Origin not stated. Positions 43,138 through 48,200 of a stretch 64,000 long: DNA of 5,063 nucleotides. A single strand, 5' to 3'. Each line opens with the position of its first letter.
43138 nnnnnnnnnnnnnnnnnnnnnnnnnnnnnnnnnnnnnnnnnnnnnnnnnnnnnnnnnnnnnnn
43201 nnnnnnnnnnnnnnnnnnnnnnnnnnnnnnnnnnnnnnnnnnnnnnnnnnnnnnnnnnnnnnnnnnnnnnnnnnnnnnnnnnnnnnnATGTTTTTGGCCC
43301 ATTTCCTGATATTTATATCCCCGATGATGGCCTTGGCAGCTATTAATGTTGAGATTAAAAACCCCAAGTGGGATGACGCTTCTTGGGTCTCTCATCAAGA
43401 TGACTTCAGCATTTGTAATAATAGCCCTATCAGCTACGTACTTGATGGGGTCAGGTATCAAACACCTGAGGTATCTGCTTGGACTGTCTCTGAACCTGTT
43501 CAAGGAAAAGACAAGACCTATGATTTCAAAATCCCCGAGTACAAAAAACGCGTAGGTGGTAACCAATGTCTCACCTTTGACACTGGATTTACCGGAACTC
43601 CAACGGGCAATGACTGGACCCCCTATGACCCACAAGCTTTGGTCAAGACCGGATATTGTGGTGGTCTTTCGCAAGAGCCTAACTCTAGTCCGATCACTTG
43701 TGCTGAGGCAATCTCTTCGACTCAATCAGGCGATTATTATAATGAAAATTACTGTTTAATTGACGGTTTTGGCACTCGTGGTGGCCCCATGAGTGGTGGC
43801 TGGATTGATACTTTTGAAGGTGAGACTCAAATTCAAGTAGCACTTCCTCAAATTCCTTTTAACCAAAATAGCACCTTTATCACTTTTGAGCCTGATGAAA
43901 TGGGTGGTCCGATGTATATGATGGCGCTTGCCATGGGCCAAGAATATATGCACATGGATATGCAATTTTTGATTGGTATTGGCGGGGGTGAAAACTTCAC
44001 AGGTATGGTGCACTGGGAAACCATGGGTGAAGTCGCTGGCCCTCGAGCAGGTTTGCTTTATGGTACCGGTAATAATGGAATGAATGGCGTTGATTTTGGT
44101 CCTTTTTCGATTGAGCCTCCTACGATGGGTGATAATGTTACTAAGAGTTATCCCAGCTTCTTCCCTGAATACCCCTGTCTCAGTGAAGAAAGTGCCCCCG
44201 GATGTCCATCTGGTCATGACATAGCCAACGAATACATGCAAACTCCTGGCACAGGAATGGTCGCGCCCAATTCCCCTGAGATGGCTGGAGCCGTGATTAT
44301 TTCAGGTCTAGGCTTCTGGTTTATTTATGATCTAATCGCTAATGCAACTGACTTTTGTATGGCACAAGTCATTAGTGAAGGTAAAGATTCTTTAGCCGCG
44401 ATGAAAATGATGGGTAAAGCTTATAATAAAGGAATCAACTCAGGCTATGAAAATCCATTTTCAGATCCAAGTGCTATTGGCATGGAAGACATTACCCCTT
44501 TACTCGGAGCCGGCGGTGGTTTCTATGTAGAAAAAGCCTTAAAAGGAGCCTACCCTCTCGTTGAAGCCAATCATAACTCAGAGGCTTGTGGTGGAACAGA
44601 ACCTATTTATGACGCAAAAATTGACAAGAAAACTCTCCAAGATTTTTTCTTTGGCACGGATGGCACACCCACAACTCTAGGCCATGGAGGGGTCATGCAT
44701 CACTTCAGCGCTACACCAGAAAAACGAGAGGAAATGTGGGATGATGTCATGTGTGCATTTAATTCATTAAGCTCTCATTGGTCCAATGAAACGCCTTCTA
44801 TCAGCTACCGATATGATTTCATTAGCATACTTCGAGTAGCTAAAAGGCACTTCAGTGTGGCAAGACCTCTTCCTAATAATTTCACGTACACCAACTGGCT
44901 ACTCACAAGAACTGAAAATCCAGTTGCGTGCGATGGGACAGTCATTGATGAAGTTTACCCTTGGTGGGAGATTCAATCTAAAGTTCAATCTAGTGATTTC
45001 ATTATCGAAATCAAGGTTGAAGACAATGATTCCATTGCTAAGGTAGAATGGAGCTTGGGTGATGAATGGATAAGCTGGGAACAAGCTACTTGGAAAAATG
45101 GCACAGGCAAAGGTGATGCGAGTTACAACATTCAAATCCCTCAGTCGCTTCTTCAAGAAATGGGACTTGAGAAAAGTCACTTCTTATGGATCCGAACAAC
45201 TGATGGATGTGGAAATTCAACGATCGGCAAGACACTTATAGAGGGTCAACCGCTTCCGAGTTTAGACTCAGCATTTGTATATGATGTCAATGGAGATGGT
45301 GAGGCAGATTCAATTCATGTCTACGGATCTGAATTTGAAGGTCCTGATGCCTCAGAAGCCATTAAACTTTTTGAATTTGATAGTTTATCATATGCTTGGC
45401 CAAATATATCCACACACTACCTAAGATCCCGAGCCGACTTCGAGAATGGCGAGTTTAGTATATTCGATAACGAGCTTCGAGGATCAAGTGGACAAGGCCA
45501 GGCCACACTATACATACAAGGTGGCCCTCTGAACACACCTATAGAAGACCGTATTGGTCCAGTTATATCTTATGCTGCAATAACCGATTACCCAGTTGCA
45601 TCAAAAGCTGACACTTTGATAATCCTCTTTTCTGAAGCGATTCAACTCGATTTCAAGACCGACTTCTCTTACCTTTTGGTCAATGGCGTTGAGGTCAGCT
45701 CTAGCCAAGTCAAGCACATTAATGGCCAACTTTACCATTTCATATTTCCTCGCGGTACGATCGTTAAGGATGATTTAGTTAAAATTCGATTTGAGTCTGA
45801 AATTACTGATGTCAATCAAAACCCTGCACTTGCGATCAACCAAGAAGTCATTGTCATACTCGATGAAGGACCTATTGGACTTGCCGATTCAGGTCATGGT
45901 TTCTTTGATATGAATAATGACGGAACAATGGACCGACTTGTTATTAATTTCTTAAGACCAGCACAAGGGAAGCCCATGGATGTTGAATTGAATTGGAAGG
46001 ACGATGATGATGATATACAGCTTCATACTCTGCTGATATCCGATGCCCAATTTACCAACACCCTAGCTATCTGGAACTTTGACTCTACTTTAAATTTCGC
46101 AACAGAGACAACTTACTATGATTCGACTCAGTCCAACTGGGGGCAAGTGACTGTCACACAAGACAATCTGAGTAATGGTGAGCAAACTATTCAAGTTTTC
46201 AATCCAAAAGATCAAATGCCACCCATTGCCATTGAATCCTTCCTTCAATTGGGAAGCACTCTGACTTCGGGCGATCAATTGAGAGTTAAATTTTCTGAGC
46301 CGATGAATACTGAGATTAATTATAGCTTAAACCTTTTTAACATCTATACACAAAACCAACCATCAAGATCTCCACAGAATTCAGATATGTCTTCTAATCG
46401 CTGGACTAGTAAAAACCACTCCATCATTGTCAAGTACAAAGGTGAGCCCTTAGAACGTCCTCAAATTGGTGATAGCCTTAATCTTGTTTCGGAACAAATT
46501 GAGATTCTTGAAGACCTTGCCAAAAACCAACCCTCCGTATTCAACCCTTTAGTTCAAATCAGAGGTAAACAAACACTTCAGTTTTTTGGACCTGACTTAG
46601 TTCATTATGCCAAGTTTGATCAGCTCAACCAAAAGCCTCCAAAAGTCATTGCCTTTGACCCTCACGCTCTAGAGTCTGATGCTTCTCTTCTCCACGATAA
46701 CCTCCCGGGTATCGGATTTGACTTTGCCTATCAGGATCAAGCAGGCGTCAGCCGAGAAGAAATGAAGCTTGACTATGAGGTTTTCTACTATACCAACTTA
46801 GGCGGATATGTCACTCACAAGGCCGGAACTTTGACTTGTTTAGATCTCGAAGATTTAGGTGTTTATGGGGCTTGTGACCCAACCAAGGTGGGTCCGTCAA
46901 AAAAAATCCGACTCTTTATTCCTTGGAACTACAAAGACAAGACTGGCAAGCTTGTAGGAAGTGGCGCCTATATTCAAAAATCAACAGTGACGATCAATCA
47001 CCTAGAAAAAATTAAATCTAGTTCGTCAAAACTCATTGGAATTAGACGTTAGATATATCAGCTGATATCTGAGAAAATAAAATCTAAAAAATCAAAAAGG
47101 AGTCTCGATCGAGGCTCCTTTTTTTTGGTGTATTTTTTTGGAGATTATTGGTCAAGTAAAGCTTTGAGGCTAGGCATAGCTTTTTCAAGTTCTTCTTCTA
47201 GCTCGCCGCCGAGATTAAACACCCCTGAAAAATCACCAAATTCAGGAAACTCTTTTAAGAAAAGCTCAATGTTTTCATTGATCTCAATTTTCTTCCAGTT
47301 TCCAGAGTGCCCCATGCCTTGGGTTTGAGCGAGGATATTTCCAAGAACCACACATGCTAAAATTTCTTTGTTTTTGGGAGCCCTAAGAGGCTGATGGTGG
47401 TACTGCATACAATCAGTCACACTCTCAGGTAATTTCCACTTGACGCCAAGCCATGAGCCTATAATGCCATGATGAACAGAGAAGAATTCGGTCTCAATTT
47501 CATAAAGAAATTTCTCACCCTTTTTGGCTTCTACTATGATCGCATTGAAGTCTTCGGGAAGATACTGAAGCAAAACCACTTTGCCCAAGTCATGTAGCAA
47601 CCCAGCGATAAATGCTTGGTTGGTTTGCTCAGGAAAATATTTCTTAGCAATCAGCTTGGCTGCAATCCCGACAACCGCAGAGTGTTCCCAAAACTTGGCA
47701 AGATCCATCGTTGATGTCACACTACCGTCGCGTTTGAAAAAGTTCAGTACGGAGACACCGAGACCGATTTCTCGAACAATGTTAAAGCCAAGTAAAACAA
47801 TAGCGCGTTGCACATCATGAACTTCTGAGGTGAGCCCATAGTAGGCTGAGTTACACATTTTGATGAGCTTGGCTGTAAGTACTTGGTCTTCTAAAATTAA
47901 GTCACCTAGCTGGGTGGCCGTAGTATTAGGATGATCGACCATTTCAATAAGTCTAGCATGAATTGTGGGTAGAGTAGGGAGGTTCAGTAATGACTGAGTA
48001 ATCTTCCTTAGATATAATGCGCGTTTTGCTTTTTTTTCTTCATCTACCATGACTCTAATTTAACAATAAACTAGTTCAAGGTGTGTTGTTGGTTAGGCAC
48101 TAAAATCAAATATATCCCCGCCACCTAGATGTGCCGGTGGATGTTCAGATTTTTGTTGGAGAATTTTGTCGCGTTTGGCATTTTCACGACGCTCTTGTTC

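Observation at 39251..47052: Recurring divergent module, large copy: T9SS-tailed GH18 chitinase <-> TIGR02147/DUF4423 protein + ATGA-coupled lipoprotein + 1,254-aa CTD-tailed secreted protein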

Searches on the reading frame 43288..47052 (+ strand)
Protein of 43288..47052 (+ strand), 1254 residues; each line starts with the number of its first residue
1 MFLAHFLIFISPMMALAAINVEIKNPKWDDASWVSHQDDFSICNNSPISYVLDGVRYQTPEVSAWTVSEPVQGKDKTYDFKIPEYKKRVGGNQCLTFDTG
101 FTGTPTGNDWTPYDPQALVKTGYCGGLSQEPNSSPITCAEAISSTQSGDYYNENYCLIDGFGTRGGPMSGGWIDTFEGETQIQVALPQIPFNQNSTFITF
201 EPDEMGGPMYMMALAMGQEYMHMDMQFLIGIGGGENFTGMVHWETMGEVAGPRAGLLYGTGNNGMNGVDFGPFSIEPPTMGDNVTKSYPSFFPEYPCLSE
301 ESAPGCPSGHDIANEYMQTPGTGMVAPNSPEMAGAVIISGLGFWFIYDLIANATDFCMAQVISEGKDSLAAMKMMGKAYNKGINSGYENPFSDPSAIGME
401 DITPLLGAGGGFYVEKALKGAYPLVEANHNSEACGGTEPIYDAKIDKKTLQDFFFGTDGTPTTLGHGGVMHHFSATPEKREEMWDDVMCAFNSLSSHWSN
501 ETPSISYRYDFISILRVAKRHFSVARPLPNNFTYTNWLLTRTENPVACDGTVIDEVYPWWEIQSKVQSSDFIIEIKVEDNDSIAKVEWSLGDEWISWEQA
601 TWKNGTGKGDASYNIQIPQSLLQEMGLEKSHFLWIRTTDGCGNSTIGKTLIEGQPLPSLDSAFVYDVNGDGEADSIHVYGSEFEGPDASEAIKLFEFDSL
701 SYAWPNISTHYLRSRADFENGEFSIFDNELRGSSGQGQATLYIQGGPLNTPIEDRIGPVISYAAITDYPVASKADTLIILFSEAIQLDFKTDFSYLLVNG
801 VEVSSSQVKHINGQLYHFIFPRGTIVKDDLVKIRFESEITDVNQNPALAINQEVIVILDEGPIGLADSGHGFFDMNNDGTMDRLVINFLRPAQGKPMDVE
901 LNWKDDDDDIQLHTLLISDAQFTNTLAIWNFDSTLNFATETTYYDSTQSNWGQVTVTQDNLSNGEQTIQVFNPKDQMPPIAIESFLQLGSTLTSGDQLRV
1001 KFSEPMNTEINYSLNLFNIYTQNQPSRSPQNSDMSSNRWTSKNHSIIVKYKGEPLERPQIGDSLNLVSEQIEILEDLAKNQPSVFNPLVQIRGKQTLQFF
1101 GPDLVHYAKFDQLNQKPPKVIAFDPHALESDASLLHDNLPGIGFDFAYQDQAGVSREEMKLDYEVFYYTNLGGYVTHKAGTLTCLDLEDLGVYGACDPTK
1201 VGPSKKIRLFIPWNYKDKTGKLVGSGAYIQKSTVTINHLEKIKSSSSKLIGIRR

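Call 10: search_protein_families(library=ncbifam, proteins=[window:43288-47052:+], max_evalue=0.01)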
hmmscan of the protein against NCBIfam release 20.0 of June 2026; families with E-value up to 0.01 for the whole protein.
window:43288-47052:+ (1254 aa): 0 families

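Call 11: search_protein_families(library=pfam, proteins=[window:43288-47052:+], max_evalue=0.01)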
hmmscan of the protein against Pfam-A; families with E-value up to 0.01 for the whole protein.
window:43288-47052:+ (1254 aa): 0 families

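Call 40: search_protein_families(library=pfam, alignment_id=A4, max_evalue=0.001)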
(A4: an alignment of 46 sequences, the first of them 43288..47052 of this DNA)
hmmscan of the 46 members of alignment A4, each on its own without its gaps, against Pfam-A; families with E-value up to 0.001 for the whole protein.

A. member 1, window:43288-47052:+ (1254 aa): 0 families

B. families by the number of members that match (of 46 scanned): 41 families (the first 25 are shown)
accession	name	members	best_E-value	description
PF08757.17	CotH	5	4.1e-67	CotH kinase protein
PF18962.6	Por_Secre_tail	5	2.9e-09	Secretion system C-terminal sorting domain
PF00496.27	SBP_bac_5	3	1.7e-83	Bacterial extracellular solute-binding proteins, family 5 Middle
PF14394.12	DUF4423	3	8.5e-36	Domain of unknown function (DUF4423)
PF07995.17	GSDH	3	7.8e-32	Glucose / Sorbosone dehydrogenase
PF13229.12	Beta_helix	3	1e-08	Right handed beta helix region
PF00775.27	Dioxygenase_C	2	1.2e-17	Dioxygenase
PF09113.15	N-glycanase_C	2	1e-16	Peptide-N-glycosidase F, C terminal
PF05935.17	Arylsulfotrans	2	1.4e-16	Arylsulfotransferase (ASST)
PF18998.6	Flg_new_2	2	6.6e-11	Divergent InlB B-repeat domain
PF14269.12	Arylsulfotran_2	2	4.9e-08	Arylsulfotransferase (ASST)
PF22124.2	Glyco_hydro_95_cat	1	3.1e-83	Glycosyl hydrolase family 95 catalytic domain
PF13440.11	Polysacc_synt_3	1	5.5e-80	Polysaccharide biosynthesis protein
PF01229.23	Glyco_hydro_39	1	2.1e-68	Glycosyl hydrolases family 39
PF04616.20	Glyco_hydro_43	1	3.1e-47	Glycosyl hydrolases family 43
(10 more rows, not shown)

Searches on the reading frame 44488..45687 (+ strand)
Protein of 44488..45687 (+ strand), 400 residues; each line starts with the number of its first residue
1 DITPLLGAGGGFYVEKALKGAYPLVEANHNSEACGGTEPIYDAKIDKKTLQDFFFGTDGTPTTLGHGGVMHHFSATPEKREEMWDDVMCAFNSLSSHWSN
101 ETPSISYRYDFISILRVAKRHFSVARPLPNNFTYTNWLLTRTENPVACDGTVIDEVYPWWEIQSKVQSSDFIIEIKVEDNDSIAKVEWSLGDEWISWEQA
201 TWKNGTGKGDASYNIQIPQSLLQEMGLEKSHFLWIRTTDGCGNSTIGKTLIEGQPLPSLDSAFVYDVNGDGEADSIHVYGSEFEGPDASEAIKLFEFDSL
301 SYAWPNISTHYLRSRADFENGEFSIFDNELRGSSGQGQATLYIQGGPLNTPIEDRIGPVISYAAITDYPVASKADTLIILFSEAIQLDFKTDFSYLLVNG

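Call 64: search_protein_families(library=pfam, proteins=[window:44488-45687:+], max_evalue=5)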
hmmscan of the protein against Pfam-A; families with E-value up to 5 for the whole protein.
window:44488-45687:+ (400 aa): 1 family
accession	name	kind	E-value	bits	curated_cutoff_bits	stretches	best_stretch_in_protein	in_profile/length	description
PF17957.7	Big_7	-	0.11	13.6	24.1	1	165-196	13-45/70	Bacterial Ig domain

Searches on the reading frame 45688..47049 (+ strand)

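Call 64: search_protein_families(library=pfam, proteins=[window:45688-47049:+], max_evalue=5)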
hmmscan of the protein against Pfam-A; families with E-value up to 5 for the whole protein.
window:45688-47049:+ (454 aa): 2 families
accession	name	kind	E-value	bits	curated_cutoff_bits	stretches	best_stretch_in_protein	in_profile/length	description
PF04052.18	TolB_N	-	0.024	15.2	22.4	1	167-249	2-80/106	TolB amino-terminal domain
PF19190.6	BACON_2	-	0.19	12.1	25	0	186-213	9-36/94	Viral BACON domain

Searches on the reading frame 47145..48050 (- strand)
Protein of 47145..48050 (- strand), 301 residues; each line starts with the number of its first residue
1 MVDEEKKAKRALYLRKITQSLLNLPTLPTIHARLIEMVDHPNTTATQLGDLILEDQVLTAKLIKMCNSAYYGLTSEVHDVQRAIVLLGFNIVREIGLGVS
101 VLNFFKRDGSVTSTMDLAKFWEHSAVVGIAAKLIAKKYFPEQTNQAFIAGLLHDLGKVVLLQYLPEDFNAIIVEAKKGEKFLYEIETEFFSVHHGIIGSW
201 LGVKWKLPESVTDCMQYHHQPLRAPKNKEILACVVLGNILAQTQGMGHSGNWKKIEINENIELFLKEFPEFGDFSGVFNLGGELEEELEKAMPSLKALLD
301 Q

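Call 63: search_protein_families(library=pfam, proteins=[window:47145-48050:-], max_evalue=0.001)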
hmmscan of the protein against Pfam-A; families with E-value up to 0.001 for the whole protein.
window:47145-48050:- (301 aa): 2 families
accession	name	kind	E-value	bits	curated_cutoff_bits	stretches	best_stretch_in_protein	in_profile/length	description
PF08668.18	HDOD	-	5.1e-58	196.2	22.9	1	24-221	1-196/196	HDOD domain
PF01966.28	HD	-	1.8e-06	28.7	22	1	121-223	2-90/116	HD domain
